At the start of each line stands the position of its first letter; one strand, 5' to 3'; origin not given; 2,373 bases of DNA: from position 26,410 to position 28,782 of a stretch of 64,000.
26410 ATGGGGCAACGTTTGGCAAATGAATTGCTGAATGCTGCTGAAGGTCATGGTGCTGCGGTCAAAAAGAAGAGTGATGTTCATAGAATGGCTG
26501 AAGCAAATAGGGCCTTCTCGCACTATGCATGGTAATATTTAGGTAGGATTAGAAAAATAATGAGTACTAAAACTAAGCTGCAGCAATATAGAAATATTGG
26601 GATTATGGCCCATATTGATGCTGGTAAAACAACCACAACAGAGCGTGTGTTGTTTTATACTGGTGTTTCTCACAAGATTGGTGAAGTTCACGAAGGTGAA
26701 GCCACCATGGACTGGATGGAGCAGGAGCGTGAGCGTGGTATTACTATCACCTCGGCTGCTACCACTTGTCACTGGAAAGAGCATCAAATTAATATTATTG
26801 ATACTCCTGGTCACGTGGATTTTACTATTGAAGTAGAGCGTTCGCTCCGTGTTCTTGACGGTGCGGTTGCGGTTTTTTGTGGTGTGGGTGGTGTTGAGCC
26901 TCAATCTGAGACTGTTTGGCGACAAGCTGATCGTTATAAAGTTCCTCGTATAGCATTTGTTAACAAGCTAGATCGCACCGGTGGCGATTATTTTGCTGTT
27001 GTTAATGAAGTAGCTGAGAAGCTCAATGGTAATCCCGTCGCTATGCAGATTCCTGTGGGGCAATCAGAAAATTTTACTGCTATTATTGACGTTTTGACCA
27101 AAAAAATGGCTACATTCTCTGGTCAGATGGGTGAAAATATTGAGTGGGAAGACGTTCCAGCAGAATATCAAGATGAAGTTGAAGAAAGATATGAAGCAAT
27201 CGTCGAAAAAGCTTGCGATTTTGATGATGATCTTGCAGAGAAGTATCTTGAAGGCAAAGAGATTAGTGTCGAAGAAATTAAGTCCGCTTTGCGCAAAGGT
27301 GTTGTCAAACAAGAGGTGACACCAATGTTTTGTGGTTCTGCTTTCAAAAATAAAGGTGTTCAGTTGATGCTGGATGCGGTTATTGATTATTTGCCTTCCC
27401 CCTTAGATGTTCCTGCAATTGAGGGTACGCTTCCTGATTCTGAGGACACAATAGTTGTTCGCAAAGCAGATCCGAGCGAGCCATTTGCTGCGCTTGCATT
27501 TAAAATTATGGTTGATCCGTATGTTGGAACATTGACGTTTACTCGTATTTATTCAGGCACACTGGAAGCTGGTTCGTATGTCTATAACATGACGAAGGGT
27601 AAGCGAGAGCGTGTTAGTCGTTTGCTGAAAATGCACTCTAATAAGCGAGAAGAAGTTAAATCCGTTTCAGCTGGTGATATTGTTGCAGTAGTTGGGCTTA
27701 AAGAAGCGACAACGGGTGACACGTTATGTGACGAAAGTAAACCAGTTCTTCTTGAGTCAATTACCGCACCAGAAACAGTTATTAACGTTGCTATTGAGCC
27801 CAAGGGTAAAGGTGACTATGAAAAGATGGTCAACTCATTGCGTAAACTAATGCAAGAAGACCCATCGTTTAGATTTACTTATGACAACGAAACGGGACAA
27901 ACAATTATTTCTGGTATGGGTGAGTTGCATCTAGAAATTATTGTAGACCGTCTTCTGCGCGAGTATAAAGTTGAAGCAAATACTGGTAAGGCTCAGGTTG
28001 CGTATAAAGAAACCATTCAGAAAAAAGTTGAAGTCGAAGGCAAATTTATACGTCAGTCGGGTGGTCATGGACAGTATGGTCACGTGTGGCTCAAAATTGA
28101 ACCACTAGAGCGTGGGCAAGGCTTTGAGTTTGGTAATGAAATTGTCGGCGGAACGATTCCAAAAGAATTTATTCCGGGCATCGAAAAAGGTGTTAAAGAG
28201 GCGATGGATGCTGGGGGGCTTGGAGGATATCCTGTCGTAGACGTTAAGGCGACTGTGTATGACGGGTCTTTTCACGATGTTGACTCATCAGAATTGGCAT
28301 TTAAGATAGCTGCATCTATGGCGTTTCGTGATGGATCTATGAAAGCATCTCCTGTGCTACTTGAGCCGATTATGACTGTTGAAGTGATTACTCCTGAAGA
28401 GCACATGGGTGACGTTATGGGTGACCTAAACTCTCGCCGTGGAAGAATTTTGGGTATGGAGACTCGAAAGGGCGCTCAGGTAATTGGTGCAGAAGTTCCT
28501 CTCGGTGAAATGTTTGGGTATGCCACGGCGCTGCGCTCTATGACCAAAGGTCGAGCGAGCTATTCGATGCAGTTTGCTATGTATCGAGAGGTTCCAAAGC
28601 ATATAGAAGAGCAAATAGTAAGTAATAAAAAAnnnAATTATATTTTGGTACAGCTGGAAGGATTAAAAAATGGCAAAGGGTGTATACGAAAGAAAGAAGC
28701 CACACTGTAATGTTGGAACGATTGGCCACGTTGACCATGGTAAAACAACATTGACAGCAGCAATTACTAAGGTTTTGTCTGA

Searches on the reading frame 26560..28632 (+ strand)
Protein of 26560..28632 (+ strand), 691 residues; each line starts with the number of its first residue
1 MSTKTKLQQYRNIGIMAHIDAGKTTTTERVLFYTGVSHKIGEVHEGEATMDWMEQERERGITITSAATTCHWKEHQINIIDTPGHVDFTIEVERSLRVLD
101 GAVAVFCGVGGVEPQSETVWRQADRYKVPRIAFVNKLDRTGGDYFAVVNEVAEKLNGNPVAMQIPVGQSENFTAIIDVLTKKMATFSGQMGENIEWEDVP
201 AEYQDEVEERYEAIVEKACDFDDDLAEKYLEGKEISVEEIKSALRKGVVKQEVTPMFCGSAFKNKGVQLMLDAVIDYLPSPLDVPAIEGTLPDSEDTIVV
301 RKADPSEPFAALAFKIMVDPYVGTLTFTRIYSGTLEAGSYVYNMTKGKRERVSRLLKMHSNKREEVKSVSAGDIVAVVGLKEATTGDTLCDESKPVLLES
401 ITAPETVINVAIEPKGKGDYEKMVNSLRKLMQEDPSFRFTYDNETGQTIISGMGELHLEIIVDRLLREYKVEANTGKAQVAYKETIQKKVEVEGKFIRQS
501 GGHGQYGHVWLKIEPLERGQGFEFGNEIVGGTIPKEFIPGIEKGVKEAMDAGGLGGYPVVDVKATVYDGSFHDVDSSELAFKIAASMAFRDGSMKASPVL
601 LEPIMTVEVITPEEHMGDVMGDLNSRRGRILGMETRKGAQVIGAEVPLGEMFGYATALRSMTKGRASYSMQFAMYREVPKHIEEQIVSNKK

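Call 13: search_protein_families(library=pfam, proteins=[window:26560-28632:+], max_evalue=0.00001)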
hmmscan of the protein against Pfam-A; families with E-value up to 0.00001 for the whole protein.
window:26560-28632:+ (691 aa): 7 families
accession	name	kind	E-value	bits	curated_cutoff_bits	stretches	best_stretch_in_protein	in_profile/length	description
PF00009.33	GTP_EFTU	-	3.2e-65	219.7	26.5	1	9-280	2-188/188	Elongation factor Tu GTP binding domain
PF03764.24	EFG_IV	-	4.1e-48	162.6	24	1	479-596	2-120/121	Elongation factor G, domain IV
PF00679.30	EFG_C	-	4.4e-33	113.6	27.9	1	599-685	1-88/89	Elongation factor G C-terminus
PF14492.12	EFG_III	-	3.6e-32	110.7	27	1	404-477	2-75/75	Elongation Factor G, domain III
PF03144.31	GTP_EFTU_D2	-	3.7e-21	75.8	30.3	1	323-390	1-73/73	Elongation factor Tu domain 2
PF22042.2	EF-G_D2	-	2.5e-19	69.6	27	1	308-391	1-83/84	Elongation factor G domain 2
PF16658.11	RF3_C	-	4.5e-07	30.2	40.1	1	413-491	16-94/132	Class II release factor RF3, C-terminal domain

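Call 40: find_homologous_proteins(query=window:26560-28632:+, max_evalue=1e-50)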
Query window:26560-28632:+ (691 aa): 8000 proteins with E <= 1e-50 among 8000 candidates; the best 120 are listed.
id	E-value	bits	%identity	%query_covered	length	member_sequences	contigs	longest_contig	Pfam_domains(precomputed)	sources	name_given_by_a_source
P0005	0.0e+0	1551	100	100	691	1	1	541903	PF00679.31,PF14492.13,PF00009.34,PF03764.25,PF16658.12,PF03144.32,PF22042.3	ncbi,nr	ncbi:MAG: elongation factor G [Epsilonproteobacteria bacterium]|nr:elongation factor G [Campylobacte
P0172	0.0e+0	1281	81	100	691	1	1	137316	PF00679.31,PF14492.13,PF00009.34,PF03764.25,PF03144.32,PF22042.3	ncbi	-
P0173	0.0e+0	1263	80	100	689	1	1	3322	PF00679.31,PF14492.13,PF00009.34,PF03764.25,PF03144.32,PF22042.3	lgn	-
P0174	0.0e+0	1258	80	100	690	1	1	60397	PF00679.31,PF14492.13,PF00009.34,PF03764.25,PF16658.12,PF03144.32,PF22042.3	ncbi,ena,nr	ncbi:elongation factor G [Candidatus Babeliales bacterium]|nr:elongation factor G [Candidatus Babeli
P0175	0.0e+0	1252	79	100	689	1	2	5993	PF00679.31,PF14492.13,PF00009.34,PF03764.25,PF03144.32,PF22042.3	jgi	-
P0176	0.0e+0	1251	79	100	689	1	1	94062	PF00679.31,PF14492.13,PF00009.34,PF03764.25,PF03144.32,PF22042.3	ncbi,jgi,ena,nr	ncbi:elongation factor G [Candidatus Dependentiae bacterium]|nr:elongation factor G [Candidatus Depe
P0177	0.0e+0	1247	80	98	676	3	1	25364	PF00679.31,PF14492.13,PF00009.34,PF03764.25,PF16658.12,PF03144.32,PF22042.3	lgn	-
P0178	0.0e+0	1247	80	100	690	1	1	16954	PF00679.31,PF14492.13,PF00009.34,PF03764.25,PF16658.12,PF03144.32,PF22042.3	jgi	-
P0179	0.0e+0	1241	79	100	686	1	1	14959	PF00679.31,PF14492.13,PF00009.34,PF03764.25,PF03144.32,PF22042.3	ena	-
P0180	0.0e+0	1240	78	100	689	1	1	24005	PF00679.31,PF14492.13,PF00009.34,PF03764.25,PF16658.12,PF03144.32,PF22042.3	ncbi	-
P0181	0.0e+0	1240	79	100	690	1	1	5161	PF00679.31,PF14492.13,PF00009.34,PF03764.25,PF16658.12,PF03144.32,PF22042.3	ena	-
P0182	0.0e+0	1238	79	99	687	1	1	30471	PF00679.31,PF14492.13,PF00009.34,PF03764.25,PF16658.12,PF03144.32,PF22042.3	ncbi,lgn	-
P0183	0.0e+0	1237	79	100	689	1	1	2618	PF00679.31,PF14492.13,PF00009.34,PF03764.25,PF16658.12,PF03144.32,PF22042.3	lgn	-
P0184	0.0e+0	1235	77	100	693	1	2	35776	PF00679.31,PF14492.13,PF00009.34,PF03764.25,PF16658.12,PF03144.32,PF22042.3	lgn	-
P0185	0.0e+0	1234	79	100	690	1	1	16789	PF00679.31,PF14492.13,PF00009.34,PF03764.25,PF03144.32,PF22042.3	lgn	-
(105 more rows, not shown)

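Call 42: find_encoding_contigs(protein=P0172, flank=10000, max_places=2)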
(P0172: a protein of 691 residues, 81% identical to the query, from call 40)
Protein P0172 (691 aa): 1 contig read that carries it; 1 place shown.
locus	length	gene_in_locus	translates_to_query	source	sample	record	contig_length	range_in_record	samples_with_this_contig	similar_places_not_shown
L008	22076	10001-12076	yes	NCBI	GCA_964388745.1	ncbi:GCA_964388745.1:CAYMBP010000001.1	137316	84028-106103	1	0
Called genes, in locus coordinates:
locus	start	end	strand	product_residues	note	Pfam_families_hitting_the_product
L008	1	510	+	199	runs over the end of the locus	PF01751:Toprim, PF13662:Toprim_4, PF21175:RecR_C (weak)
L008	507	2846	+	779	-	PF19838:LptD_2 (weak)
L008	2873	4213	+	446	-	PF05195:AMP_N, PF00557:Peptidase_M24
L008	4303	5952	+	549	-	PF06418:CTP_synth_N, PF00117:GATase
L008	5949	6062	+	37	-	-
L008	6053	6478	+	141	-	PF00572:Ribosomal_L13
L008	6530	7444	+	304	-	PF03331:LpxC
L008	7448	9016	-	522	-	PF02163:Peptidase_M50, PF13180:PDZ_2 (weak)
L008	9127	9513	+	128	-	PF00164:Ribosom_S12_S23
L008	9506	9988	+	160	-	PF00177:Ribosomal_S7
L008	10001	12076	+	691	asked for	PF00009:GTP_EFTU, PF03144:GTP_EFTU_D2, PF22042:EF-G_D2, PF14492:EFG_III, PF03764:EFG_IV, PF00679:EFG_C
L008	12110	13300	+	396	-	PF00009:GTP_EFTU, PF03144:GTP_EFTU_D2, PF03143:GTP_EFTU_D3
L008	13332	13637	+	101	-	PF00338:Ribosomal_S10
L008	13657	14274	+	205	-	PF00297:Ribosomal_L3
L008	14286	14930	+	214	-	PF00573:Ribosomal_L4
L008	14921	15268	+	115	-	PF00276:Ribosomal_L23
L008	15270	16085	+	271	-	PF00181:Ribosomal_L2_N, PF03947:Ribosomal_L2_C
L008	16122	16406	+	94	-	PF00203:Ribosomal_S19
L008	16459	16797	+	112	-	PF00237:Ribosomal_L22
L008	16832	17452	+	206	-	PF07650:KH_2, PF05316:VAR1 (faint), PF00189:Ribosomal_S3_C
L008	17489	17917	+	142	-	PF00252:Ribosomal_L16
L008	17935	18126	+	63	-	PF00831:Ribosomal_L29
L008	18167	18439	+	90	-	PF00366:Ribosomal_S17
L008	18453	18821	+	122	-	PF00238:Ribosomal_L14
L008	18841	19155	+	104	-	PF00467:KOW, PF17136:ribosomal_L24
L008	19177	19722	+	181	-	PF00281:Ribosomal_L5, PF00673:Ribosomal_L5_C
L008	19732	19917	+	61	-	PF00253:Ribosomal_S14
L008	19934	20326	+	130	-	PF00410:Ribosomal_S8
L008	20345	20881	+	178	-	PF00347:Ribosomal_L6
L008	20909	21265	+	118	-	PF00861:Ribosomal_L18p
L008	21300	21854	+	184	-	PF00333:Ribosomal_S5, PF03719:Ribosomal_S5_C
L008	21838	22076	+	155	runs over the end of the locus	PF00828:Ribosomal_L27A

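Call 43: find_encoding_contigs(protein=P0174, flank=10000, max_places=2)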
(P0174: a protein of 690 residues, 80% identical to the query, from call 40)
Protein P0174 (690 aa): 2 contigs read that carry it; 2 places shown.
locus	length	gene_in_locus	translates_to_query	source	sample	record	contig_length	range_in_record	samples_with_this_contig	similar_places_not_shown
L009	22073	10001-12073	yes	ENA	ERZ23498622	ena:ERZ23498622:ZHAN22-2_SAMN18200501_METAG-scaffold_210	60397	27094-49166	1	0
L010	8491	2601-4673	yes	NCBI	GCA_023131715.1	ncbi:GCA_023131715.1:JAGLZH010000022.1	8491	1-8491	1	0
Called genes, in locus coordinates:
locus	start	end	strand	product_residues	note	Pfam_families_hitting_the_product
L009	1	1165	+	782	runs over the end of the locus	PF19838:LptD_2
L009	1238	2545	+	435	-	PF05195:AMP_N, PF00557:Peptidase_M24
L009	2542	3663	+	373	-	PF02163:Peptidase_M50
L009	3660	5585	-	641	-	-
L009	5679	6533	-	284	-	PF03331:LpxC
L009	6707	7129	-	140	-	PF00572:Ribosomal_L13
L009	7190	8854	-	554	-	PF06418:CTP_synth_N, PF00117:GATase, PF07722:Peptidase_C26 (weak)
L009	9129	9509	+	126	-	PF00164:Ribosom_S12_S23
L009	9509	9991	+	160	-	PF00177:Ribosomal_S7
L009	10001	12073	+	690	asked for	PF00009:GTP_EFTU, PF03144:GTP_EFTU_D2, PF22042:EF-G_D2, PF14492:EFG_III, PF16658:RF3_C (weak), PF03764:EFG_IV, PF00679:EFG_C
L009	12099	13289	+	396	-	PF00009:GTP_EFTU, PF03144:GTP_EFTU_D2, PF03143:GTP_EFTU_D3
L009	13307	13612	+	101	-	PF00338:Ribosomal_S10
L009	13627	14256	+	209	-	PF00297:Ribosomal_L3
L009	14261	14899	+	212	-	PF00573:Ribosomal_L4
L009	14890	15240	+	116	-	PF00276:Ribosomal_L23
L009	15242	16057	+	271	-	PF00181:Ribosomal_L2_N, PF03947:Ribosomal_L2_C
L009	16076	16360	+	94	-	PF00203:Ribosomal_S19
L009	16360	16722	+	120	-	PF00237:Ribosomal_L22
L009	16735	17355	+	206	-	PF07650:KH_2, PF05316:VAR1 (faint), PF00189:Ribosomal_S3_C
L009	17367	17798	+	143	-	PF00252:Ribosomal_L16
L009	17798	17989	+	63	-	PF00831:Ribosomal_L29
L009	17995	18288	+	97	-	PF00366:Ribosomal_S17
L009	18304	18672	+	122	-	PF00238:Ribosomal_L14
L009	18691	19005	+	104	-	PF00467:KOW, PF17136:ribosomal_L24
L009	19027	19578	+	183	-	PF00281:Ribosomal_L5, PF00673:Ribosomal_L5_C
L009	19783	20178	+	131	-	PF00410:Ribosomal_S8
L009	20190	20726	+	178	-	PF00347:Ribosomal_L6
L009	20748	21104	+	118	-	PF00861:Ribosomal_L18p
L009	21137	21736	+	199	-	PF00333:Ribosomal_S5, PF03719:Ribosomal_S5_C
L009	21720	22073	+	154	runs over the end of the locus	PF00828:Ribosomal_L27A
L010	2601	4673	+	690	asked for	PF00009:GTP_EFTU, PF03144:GTP_EFTU_D2, PF22042:EF-G_D2, PF14492:EFG_III, PF16658:RF3_C (weak), PF03764:EFG_IV, PF00679:EFG_C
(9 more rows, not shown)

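Call 79: find_encoding_contigs(protein=P0176, flank=10000, max_places=1)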
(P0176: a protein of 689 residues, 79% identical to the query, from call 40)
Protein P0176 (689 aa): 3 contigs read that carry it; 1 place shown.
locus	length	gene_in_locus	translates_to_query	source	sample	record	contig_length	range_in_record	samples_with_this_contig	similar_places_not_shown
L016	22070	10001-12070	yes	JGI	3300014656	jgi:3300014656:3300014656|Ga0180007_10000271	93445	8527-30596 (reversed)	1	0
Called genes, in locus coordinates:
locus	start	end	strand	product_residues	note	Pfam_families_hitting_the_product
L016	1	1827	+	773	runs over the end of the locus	PF19838:LptD_2 (weak)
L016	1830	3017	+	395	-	PF05195:AMP_N, PF00557:Peptidase_M24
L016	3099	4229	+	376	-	PF02163:Peptidase_M50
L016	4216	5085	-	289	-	PF03331:LpxC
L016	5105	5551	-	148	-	PF00572:Ribosomal_L13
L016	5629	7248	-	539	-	PF06418:CTP_synth_N, PF00117:GATase, PF07722:Peptidase_C26 (faint)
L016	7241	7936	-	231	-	-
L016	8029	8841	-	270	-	-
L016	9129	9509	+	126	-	PF00164:Ribosom_S12_S23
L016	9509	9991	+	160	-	PF00177:Ribosomal_S7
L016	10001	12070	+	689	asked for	PF00009:GTP_EFTU, PF03144:GTP_EFTU_D2, PF22042:EF-G_D2, PF14492:EFG_III, PF03764:EFG_IV, PF00679:EFG_C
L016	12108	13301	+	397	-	PF00009:GTP_EFTU, PF03144:GTP_EFTU_D2, PF03143:GTP_EFTU_D3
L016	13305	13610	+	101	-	PF00338:Ribosomal_S10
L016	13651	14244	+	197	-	PF00297:Ribosomal_L3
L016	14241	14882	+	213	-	PF00573:Ribosomal_L4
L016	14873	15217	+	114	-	PF00276:Ribosomal_L23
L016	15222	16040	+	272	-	PF00181:Ribosomal_L2_N, PF03947:Ribosomal_L2_C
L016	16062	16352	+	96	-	PF00203:Ribosomal_S19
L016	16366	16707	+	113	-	PF00237:Ribosomal_L22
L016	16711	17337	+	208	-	PF07650:KH_2, PF05316:VAR1 (faint), PF00189:Ribosomal_S3_C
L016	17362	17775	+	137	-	PF00252:Ribosomal_L16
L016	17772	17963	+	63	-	PF00831:Ribosomal_L29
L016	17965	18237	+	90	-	PF00366:Ribosomal_S17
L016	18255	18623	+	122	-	PF00238:Ribosomal_L14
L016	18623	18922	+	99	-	PF00467:KOW (weak), PF17136:ribosomal_L24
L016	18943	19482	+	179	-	PF00281:Ribosomal_L5, PF00673:Ribosomal_L5_C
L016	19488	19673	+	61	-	PF00253:Ribosomal_S14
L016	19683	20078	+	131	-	PF00410:Ribosomal_S8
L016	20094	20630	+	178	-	PF00347:Ribosomal_L6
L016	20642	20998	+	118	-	PF00861:Ribosomal_L18p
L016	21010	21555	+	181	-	PF00333:Ribosomal_S5, PF03719:Ribosomal_S5_C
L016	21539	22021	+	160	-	PF00828:Ribosomal_L27A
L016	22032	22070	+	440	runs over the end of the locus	PF00344:SecY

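Call 80: find_encoding_contigs(protein=P0177, flank=10000, max_places=1)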
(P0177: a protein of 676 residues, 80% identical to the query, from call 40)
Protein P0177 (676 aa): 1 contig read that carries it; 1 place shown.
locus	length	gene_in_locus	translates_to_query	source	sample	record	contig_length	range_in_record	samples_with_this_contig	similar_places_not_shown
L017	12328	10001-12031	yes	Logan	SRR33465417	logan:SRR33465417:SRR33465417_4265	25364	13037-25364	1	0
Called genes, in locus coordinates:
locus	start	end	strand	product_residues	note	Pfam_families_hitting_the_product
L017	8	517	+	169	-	PF01751:Toprim, PF13662:Toprim_4, PF21175:RecR_C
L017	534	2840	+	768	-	-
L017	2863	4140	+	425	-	PF05195:AMP_N, PF00557:Peptidase_M24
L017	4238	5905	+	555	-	PF06418:CTP_synth_N, PF07722:Peptidase_C26 (faint), PF00117:GATase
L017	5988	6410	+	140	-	PF00572:Ribosomal_L13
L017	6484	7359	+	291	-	PF03331:LpxC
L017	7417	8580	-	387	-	PF02163:Peptidase_M50, PF00595:PDZ, PF17820:PDZ_6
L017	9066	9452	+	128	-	PF00164:Ribosom_S12_S23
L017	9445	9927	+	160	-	PF00177:Ribosomal_S7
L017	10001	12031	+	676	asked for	PF00009:GTP_EFTU, PF22042:EF-G_D2, PF03144:GTP_EFTU_D2, PF14492:EFG_III, PF16658:RF3_C (weak), PF03764:EFG_IV, PF00679:EFG_C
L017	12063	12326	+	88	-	?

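Call 81: find_encoding_contigs(protein=P0178, flank=10000, max_places=1)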
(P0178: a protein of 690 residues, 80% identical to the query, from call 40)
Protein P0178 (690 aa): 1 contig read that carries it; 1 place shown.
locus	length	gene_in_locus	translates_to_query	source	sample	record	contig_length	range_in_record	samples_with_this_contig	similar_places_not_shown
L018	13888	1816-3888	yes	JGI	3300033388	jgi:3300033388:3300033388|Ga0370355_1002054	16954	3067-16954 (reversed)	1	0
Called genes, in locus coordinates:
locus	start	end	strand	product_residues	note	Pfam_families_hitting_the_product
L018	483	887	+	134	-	-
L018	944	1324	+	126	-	PF00164:Ribosom_S12_S23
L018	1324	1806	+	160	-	PF00177:Ribosomal_S7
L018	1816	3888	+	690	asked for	PF00009:GTP_EFTU, PF03144:GTP_EFTU_D2, PF22042:EF-G_D2, PF14492:EFG_III, PF16658:RF3_C (weak), PF03764:EFG_IV, PF00679:EFG_C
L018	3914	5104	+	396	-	PF00009:GTP_EFTU, PF03144:GTP_EFTU_D2, PF03143:GTP_EFTU_D3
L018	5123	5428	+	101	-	PF00338:Ribosomal_S10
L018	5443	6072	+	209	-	PF00297:Ribosomal_L3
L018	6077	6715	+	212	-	PF00573:Ribosomal_L4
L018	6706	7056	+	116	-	PF00276:Ribosomal_L23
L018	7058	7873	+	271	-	PF00181:Ribosomal_L2_N, PF03947:Ribosomal_L2_C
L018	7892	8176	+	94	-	PF00203:Ribosomal_S19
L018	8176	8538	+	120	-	PF00237:Ribosomal_L22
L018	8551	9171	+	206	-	PF07650:KH_2, PF05316:VAR1 (faint), PF00189:Ribosomal_S3_C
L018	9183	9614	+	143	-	PF00252:Ribosomal_L16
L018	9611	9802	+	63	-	PF00831:Ribosomal_L29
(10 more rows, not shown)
